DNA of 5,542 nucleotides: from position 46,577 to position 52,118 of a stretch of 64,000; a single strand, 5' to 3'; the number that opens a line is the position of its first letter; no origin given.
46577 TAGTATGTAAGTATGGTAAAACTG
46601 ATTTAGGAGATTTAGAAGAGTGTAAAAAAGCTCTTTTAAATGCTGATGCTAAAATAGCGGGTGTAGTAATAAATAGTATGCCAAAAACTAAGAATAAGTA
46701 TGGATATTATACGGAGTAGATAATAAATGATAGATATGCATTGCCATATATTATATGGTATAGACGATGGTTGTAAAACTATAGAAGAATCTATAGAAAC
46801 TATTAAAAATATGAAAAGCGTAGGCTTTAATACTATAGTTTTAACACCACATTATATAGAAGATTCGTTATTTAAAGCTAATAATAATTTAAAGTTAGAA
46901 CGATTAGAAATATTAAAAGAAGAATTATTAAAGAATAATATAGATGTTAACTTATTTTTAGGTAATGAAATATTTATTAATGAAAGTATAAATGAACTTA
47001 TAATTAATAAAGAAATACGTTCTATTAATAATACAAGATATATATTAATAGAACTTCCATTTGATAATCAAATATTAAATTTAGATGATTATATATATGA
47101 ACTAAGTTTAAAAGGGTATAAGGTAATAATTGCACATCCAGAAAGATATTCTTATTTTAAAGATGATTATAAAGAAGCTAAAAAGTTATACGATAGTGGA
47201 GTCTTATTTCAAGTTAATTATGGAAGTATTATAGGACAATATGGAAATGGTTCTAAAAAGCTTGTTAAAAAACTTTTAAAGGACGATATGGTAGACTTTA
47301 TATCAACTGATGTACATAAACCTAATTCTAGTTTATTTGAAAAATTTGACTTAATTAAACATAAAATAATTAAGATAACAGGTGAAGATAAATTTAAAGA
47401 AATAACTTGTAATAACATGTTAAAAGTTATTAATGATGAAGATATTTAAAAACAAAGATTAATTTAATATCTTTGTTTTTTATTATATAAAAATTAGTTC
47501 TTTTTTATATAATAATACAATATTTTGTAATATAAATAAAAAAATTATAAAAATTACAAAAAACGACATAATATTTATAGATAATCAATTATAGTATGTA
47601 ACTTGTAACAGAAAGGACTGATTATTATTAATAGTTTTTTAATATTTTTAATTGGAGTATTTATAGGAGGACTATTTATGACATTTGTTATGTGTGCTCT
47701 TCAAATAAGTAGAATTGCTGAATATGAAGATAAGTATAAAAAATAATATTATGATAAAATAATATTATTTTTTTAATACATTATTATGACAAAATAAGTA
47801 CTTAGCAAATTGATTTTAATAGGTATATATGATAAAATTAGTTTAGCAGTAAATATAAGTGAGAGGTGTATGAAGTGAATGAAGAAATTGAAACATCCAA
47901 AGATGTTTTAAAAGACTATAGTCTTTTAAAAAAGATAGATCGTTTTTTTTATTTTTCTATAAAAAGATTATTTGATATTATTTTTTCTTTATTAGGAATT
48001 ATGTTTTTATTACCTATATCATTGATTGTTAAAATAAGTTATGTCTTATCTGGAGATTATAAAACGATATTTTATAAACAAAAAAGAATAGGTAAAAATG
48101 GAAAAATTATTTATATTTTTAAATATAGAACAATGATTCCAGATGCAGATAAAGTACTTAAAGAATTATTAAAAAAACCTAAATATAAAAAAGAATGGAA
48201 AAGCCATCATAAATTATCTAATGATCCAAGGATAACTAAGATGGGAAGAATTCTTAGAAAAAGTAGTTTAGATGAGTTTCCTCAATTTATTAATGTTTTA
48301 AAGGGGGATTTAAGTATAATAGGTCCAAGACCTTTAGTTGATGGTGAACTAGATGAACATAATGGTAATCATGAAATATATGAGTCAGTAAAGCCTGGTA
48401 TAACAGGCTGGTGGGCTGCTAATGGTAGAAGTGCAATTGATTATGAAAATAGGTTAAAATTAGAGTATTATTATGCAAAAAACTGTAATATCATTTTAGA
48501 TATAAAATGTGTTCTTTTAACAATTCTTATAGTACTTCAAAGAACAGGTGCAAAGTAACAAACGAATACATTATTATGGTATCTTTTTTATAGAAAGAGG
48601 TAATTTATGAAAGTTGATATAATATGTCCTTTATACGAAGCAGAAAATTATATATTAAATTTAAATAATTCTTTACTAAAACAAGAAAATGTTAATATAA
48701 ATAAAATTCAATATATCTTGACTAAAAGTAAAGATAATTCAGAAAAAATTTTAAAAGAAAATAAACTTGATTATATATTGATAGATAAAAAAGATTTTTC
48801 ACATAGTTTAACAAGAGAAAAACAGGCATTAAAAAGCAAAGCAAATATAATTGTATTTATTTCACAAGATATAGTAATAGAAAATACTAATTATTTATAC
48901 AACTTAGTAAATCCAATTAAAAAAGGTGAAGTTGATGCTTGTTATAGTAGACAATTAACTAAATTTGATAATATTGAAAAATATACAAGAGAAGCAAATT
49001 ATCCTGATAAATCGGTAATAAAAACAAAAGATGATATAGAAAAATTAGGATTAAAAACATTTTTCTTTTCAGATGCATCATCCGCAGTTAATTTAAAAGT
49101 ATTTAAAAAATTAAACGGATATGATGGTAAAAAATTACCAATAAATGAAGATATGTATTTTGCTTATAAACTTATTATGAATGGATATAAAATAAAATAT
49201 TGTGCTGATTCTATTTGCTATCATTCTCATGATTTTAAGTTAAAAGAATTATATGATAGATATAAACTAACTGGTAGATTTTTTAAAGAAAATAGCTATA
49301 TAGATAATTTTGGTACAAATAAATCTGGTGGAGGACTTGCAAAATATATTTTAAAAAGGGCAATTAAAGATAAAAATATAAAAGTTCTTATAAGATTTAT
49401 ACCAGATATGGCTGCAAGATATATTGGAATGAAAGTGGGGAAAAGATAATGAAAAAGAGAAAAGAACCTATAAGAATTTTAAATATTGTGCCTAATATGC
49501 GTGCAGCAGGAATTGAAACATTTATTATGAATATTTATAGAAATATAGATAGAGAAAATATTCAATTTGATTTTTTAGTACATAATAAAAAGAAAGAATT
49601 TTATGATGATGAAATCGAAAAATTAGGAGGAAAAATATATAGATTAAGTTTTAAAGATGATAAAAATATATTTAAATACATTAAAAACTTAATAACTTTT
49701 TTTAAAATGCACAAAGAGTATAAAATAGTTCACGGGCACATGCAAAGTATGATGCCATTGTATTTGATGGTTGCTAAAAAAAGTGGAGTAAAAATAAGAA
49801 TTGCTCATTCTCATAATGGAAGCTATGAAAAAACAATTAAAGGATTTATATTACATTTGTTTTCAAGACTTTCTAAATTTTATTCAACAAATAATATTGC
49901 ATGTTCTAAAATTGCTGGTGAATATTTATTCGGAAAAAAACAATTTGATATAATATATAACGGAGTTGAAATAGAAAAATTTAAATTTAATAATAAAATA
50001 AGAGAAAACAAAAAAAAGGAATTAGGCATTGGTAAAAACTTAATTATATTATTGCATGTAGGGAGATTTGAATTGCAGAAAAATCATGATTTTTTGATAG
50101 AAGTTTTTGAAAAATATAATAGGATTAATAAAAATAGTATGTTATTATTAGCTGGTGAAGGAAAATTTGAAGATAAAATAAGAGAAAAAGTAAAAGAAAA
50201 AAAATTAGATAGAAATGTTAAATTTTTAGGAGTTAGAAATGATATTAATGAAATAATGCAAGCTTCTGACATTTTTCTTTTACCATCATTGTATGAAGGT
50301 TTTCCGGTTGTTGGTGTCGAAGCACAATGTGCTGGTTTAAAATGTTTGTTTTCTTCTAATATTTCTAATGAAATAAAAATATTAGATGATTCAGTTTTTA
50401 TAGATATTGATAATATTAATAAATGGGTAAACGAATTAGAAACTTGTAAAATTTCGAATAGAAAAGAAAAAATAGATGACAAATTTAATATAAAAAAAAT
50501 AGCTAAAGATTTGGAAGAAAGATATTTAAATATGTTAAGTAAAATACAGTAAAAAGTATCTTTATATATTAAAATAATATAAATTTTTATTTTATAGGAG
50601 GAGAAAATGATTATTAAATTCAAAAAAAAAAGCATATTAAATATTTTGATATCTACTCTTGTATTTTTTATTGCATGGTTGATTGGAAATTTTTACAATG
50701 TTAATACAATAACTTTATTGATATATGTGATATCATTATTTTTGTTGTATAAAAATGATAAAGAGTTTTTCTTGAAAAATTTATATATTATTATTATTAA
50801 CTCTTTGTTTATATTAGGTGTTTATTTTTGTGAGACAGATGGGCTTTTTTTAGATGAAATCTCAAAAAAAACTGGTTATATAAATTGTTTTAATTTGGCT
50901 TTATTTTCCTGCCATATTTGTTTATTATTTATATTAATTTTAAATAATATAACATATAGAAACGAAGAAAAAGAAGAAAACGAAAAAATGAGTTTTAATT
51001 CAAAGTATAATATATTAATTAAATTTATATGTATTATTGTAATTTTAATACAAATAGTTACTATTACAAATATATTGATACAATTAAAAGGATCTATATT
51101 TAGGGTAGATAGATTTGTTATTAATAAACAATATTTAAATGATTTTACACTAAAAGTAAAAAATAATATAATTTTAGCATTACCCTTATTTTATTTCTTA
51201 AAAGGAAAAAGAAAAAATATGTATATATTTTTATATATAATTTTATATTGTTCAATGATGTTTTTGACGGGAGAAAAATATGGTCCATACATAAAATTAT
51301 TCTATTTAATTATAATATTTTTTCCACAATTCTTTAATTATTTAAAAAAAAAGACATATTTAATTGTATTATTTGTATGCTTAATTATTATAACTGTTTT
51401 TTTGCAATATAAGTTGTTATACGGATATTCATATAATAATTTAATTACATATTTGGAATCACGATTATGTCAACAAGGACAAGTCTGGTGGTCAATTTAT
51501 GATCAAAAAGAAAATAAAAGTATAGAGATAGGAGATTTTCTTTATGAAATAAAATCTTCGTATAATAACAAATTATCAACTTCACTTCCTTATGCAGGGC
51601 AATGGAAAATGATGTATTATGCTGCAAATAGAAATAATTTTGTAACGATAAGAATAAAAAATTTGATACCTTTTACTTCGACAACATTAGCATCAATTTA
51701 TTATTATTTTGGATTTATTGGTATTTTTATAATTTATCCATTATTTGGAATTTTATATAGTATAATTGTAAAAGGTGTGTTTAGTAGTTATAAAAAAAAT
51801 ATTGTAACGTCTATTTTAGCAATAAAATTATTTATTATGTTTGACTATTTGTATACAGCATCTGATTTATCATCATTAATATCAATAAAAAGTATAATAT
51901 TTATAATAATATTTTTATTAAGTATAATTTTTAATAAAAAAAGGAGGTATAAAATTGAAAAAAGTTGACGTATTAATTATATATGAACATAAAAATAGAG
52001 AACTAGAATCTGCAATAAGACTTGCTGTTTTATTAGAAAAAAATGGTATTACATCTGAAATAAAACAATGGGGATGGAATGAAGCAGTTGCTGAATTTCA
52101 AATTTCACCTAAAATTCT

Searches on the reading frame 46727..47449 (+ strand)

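Call 68: search_protein_families(library=pfam, proteins=[window:46727-47449:+], max_evalue=0.00001)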
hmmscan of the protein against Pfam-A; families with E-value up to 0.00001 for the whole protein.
window:46727-47449:+ (240 aa): 1 family
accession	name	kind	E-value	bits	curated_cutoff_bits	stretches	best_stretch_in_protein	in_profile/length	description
PF19567.5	CpsB_CapC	-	5.2e-59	200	27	1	1-235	1-233/234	Capsular polysaccharide synthesis, CpsB/CapC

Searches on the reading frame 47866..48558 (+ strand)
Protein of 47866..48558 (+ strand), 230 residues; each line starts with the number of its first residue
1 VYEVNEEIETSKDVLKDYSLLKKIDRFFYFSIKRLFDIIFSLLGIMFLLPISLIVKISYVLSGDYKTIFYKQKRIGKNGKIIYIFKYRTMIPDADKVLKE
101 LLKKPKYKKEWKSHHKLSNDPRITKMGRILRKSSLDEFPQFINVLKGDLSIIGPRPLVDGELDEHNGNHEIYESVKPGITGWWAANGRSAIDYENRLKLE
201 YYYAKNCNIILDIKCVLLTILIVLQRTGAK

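Call 68: search_protein_families(library=pfam, proteins=[window:47866-48558:+], max_evalue=0.00001)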
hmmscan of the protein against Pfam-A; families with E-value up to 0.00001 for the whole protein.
window:47866-48558:+ (230 aa): 1 family
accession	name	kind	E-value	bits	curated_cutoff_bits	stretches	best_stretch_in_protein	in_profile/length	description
PF02397.22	Bac_transf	-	6.2e-58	195.7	27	1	33-224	1-178/179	Bacterial sugar transferase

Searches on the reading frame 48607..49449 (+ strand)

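Call 68: search_protein_families(library=pfam, proteins=[window:48607-49449:+], max_evalue=0.00001)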
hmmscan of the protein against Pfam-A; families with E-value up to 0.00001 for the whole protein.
window:48607-49449:+ (280 aa): 1 family
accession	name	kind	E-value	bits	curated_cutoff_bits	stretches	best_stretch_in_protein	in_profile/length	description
PF00535.33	Glycos_transf_2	-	4.3e-09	37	23.3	1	5-169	2-167/168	Glycosyl transferase family 2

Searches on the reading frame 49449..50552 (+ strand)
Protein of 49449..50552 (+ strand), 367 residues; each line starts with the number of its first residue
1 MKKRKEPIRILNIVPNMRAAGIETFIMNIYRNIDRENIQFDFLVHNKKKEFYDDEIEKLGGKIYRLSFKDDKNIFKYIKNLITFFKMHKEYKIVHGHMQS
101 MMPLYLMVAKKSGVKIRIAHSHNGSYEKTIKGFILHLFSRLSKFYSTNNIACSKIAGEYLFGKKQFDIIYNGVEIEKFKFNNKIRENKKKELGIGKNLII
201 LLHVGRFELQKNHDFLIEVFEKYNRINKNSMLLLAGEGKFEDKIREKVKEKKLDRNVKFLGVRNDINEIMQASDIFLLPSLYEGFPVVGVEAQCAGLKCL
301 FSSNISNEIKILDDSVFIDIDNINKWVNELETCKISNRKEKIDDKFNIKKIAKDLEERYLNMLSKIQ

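Call 68: search_protein_families(library=pfam, proteins=[window:49449-50552:+], max_evalue=0.00001)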
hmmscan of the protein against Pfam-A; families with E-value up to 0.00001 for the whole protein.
window:49449-50552:+ (367 aa): 3 families
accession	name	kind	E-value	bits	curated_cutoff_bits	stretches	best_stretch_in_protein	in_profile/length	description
PF00534.26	Glycos_transf_1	-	6.3e-26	91.4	26.4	1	185-316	2-135/172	Glycosyl transferases group 1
PF13692.12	Glyco_trans_1_4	-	2.6e-21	76.8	27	1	200-308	3-113/142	Glycosyl transferases group 1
PF13439.12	Glyco_transf_4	-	2.8e-09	37.7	28.5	1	21-176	3-169/170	Glycosyltransferase Family 4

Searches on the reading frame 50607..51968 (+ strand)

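Call 68: search_protein_families(library=pfam, proteins=[window:50607-51968:+], max_evalue=0.00001)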
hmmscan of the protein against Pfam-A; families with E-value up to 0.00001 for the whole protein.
window:50607-51968:+ (453 aa): 1 family
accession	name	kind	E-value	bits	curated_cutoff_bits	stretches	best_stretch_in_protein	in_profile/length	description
PF19982.4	DUF6418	-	2e-08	34.8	25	1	335-433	11-109/109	Family of unknown function (DUF6418)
